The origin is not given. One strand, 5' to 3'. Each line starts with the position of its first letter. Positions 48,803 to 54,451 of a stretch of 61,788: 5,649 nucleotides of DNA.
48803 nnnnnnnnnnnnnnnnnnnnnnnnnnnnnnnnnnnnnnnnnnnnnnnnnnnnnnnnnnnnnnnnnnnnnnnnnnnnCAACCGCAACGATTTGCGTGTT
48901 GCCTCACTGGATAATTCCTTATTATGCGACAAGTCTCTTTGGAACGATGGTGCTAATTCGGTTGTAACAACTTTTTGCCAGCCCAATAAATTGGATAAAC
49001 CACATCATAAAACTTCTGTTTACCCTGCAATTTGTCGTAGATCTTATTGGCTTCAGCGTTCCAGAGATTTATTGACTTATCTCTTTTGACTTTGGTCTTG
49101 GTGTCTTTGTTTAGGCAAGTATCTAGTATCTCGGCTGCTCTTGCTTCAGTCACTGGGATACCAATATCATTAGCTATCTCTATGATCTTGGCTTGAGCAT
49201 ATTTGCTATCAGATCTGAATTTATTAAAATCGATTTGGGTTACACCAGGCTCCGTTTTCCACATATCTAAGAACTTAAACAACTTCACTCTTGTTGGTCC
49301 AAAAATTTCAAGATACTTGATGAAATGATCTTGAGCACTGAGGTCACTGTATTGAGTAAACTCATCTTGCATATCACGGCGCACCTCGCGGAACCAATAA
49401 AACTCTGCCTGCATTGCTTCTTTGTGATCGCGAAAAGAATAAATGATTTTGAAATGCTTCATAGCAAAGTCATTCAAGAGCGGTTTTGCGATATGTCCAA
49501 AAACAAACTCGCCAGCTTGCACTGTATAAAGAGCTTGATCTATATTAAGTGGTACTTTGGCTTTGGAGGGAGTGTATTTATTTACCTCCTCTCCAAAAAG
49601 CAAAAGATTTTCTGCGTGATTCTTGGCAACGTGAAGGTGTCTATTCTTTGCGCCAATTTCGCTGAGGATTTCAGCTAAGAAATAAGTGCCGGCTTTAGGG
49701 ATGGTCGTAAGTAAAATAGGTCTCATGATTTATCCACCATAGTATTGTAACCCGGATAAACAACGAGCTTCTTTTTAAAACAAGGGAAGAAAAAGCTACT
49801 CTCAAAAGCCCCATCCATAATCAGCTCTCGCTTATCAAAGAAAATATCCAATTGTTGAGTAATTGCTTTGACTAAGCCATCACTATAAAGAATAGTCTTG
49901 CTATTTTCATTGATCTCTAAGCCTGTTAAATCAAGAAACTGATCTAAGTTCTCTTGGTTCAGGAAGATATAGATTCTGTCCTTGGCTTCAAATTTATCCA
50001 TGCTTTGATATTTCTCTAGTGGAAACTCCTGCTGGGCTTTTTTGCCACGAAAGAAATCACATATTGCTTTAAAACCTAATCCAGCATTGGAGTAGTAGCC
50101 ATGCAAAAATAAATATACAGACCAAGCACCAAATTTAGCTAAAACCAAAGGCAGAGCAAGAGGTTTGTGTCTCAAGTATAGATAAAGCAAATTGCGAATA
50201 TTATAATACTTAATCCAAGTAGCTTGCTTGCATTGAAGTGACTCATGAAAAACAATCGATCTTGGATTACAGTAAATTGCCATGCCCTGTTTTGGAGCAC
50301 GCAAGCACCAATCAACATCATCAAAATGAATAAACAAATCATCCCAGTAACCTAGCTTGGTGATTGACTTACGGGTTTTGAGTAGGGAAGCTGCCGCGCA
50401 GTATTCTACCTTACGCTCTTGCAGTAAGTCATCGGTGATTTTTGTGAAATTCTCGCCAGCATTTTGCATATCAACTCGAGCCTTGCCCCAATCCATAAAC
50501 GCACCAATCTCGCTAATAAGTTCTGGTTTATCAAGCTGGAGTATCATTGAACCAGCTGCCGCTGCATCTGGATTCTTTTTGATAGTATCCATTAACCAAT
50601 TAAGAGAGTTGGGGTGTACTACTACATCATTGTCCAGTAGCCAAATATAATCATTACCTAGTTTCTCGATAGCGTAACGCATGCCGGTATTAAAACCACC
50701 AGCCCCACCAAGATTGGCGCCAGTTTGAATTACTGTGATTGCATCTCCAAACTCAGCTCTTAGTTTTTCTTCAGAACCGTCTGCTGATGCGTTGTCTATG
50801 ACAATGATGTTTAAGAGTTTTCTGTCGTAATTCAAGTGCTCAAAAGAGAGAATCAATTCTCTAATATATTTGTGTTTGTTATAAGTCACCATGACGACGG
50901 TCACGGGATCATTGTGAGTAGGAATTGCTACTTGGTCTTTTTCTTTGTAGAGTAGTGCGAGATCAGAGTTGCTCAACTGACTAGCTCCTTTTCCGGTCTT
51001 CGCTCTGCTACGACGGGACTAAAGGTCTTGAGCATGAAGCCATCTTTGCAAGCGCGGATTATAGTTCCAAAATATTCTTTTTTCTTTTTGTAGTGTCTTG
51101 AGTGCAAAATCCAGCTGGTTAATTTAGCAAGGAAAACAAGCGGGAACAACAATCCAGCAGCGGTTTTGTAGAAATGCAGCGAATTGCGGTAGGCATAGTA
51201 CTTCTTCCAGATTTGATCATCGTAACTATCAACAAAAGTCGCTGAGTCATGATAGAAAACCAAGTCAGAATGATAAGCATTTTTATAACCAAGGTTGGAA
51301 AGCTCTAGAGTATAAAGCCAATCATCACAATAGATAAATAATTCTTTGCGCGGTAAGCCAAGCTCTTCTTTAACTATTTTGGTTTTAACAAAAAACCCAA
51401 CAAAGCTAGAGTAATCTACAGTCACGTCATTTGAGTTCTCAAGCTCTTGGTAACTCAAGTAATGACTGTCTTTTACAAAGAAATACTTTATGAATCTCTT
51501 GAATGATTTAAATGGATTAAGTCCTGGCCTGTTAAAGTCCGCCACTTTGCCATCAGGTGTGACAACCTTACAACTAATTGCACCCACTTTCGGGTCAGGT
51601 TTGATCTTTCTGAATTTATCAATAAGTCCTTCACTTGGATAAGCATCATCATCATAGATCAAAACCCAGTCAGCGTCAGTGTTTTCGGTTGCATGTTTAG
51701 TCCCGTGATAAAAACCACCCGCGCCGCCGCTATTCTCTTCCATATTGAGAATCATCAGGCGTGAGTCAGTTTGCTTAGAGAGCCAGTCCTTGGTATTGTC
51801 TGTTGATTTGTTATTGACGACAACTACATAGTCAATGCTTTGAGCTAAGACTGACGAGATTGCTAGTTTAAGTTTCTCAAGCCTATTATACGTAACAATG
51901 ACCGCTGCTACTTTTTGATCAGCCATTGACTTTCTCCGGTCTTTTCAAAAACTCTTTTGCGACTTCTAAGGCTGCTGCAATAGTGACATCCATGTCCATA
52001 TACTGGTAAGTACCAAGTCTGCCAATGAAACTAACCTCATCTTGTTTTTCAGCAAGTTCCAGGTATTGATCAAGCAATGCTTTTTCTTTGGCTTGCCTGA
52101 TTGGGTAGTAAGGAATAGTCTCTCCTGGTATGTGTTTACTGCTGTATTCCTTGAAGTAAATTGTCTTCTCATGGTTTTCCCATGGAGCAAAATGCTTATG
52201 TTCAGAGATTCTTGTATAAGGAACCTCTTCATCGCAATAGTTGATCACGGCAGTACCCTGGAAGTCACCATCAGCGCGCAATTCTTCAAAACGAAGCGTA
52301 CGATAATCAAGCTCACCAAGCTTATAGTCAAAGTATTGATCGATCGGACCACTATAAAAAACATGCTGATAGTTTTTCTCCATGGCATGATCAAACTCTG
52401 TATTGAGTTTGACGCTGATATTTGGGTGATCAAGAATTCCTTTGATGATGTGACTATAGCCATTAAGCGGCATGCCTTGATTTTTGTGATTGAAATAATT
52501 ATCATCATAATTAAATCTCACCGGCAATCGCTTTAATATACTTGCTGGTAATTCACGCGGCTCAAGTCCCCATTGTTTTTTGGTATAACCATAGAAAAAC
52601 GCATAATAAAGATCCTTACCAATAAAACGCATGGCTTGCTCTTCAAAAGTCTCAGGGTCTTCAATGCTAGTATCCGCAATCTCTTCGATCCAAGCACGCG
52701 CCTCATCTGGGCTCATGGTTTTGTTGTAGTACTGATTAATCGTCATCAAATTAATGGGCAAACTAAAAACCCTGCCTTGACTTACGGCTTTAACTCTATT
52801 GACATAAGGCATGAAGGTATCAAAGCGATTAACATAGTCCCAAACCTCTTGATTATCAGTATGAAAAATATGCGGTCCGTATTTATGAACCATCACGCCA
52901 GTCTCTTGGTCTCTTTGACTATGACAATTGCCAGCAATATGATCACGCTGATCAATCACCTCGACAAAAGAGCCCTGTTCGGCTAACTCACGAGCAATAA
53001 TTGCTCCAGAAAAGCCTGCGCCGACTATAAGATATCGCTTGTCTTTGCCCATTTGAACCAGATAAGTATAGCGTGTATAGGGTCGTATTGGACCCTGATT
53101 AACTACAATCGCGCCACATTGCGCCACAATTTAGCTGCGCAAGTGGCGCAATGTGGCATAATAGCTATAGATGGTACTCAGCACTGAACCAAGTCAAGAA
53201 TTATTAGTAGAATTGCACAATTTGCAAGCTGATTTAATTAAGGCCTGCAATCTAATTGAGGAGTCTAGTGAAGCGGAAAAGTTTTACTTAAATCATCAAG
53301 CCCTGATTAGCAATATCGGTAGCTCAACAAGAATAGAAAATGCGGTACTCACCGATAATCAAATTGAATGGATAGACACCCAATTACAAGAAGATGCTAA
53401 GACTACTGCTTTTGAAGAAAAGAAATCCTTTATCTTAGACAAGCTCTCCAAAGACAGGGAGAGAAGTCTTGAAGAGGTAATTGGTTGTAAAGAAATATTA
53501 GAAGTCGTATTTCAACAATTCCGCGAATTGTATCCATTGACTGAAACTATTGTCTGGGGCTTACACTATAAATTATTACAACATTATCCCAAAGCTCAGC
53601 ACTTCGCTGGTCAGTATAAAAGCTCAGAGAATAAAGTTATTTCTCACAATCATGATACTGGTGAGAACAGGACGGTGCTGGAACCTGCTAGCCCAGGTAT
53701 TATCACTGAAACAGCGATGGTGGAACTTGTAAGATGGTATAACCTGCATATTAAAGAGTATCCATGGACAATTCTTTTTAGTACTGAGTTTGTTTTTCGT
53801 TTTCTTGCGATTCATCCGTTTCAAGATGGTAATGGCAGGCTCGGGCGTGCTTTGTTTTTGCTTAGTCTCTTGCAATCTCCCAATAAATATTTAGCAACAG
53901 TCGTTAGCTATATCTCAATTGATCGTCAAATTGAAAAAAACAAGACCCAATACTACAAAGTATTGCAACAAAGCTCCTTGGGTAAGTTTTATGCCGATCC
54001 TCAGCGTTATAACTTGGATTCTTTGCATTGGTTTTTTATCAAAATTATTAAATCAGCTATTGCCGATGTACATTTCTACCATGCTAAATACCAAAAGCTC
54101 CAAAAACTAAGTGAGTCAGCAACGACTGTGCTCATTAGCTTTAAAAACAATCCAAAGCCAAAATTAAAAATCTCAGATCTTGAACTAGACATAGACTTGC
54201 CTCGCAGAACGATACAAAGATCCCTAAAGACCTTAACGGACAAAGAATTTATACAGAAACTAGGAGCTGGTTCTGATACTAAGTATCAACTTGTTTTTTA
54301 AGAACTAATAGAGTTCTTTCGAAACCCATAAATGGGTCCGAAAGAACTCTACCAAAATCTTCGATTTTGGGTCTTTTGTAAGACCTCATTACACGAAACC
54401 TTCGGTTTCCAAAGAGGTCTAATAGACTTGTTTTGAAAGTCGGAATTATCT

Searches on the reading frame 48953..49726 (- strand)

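Call 16: search_protein_families(library=ncbifam, proteins=[window:48953-49726:-])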
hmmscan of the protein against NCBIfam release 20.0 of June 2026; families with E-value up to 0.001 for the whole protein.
window:48953-49726:- (257 aa): 0 families

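Call 25: search_protein_families(library=pfam, proteins=[window:48953-49726:-])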
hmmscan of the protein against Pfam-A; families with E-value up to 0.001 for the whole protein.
window:48953-49726:- (257 aa): 1 family
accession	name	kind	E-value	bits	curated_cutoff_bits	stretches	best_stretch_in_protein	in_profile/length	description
PF00685.33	Sulfotransfer_1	-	2.7e-08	33.9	22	1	3-214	3-205/255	Sulfotransferase domain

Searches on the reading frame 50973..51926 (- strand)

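Call 48: search_protein_families(library=pfam, proteins=[window:50973-51926:-], max_evalue=0.00001)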
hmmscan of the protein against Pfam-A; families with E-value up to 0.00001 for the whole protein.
window:50973-51926:- (317 aa): 2 families
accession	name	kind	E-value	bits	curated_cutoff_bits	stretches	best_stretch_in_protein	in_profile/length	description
PF00535.33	Glycos_transf_2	-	6.2e-17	62.5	23.3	1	9-137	3-131/168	Glycosyl transferase family 2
PF13641.12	Glyco_tranf_2_3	-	5.5e-13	49.9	27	1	5-238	2-223/230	Glycosyltransferase like family 2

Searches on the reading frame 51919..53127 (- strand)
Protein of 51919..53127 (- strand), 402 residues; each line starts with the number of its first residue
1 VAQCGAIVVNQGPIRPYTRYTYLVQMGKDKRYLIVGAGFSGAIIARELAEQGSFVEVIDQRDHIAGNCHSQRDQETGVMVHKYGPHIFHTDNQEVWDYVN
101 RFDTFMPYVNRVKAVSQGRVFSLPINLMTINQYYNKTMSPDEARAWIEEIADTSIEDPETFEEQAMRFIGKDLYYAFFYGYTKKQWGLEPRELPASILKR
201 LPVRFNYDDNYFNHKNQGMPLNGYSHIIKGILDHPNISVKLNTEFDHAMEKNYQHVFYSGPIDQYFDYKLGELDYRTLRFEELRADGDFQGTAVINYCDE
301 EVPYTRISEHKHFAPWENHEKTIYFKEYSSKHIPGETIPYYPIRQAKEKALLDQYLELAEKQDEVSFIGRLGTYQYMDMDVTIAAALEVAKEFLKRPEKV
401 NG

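Call 48: search_protein_families(library=pfam, proteins=[window:51919-53127:-], max_evalue=0.00001)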
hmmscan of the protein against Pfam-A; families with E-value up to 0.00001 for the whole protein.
window:51919-53127:- (402 aa): 3 families
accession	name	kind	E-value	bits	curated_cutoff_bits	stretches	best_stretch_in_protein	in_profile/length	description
PF03275.19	GLF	-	1.2e-77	260.6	26.3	1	176-376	1-203/203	UDP-galactopyranose mutase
PF13450.12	NAD_binding_8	-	5.6e-20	71.8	21.9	1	34-102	1-68/68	NAD(P)-binding Rossmann-like domain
PF01593.30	Amino_oxidase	-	9.3e-07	28.9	19.8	1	40-169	2-141/443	Flavin containing amine oxidoreductase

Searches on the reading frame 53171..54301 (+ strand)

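Call 25: search_protein_families(library=pfam, proteins=[window:53171-54301:+])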
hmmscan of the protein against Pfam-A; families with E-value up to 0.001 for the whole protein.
window:53171-54301:+ (376 aa): 1 family
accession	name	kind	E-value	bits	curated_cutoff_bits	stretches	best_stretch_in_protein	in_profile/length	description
PF02661.23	Fic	-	7.5e-12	46.4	24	1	122-231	1-91/93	Fic/DOC family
